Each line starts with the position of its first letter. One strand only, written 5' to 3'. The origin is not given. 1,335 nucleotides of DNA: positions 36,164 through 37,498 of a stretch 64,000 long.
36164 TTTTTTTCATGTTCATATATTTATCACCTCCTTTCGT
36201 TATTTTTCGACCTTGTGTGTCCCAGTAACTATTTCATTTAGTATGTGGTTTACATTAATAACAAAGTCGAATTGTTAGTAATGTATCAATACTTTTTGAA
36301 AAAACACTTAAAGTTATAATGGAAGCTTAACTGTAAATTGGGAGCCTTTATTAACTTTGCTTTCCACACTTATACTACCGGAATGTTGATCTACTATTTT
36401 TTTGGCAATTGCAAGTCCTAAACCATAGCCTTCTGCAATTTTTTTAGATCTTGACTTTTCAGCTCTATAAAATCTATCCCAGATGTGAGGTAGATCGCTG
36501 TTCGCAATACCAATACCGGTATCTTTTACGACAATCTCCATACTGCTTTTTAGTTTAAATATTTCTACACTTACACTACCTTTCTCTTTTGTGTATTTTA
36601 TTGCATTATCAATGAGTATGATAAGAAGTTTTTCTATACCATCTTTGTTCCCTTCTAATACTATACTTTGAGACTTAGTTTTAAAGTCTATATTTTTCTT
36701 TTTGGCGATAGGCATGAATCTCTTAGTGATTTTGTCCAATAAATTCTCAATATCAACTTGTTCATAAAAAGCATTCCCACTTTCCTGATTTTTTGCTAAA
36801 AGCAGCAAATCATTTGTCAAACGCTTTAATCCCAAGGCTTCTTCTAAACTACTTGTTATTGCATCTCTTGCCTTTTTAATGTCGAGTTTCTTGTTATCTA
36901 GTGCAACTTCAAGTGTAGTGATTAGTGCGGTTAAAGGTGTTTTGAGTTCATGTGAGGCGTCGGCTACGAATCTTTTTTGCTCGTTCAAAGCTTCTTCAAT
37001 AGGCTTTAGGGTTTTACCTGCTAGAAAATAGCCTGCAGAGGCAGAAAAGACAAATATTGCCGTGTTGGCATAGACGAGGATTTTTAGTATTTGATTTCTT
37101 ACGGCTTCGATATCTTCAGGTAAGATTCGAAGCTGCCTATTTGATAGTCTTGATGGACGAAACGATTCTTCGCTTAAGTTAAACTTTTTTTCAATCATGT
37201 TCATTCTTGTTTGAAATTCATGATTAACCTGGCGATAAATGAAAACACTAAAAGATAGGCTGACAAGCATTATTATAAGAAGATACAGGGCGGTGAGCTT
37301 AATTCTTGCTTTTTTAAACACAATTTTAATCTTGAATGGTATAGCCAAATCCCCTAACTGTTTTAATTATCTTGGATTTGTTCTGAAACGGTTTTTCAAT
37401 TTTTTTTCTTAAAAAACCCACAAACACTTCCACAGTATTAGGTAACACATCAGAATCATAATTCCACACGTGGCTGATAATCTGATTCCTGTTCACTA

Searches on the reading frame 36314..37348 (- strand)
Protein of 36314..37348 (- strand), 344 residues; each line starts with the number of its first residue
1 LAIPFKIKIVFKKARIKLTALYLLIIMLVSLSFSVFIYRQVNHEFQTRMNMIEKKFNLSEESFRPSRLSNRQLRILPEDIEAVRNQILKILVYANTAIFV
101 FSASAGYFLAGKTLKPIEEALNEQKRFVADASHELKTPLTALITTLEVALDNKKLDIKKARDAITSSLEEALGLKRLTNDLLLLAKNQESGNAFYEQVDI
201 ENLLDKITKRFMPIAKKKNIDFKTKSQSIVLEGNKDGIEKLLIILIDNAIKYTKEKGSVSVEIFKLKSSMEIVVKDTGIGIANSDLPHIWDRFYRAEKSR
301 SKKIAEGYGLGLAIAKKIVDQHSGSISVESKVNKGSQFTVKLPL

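Call 53: search_protein_families(library=pfam, proteins=[window:36314-37348:-], max_evalue=0.0001)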
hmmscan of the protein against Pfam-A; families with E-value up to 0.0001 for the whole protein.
window:36314-37348:- (344 aa): 3 families
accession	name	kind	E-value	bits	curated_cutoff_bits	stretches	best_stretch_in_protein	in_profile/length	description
PF02518.31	HATPase_c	-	6.2e-26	91.5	26.4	1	234-344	2-109/111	Histidine kinase-, DNA gyrase B-, and HSP90-like ATPase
PF00512.31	HisKA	-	2e-13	50.6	26.9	1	124-189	2-65/66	His Kinase A (phospho-acceptor) domain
PF13589.12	HATPase_c_3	-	3.4e-05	24.3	25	1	243-322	8-87/137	Histidine kinase-, DNA gyrase B-, and HSP90-like ATPase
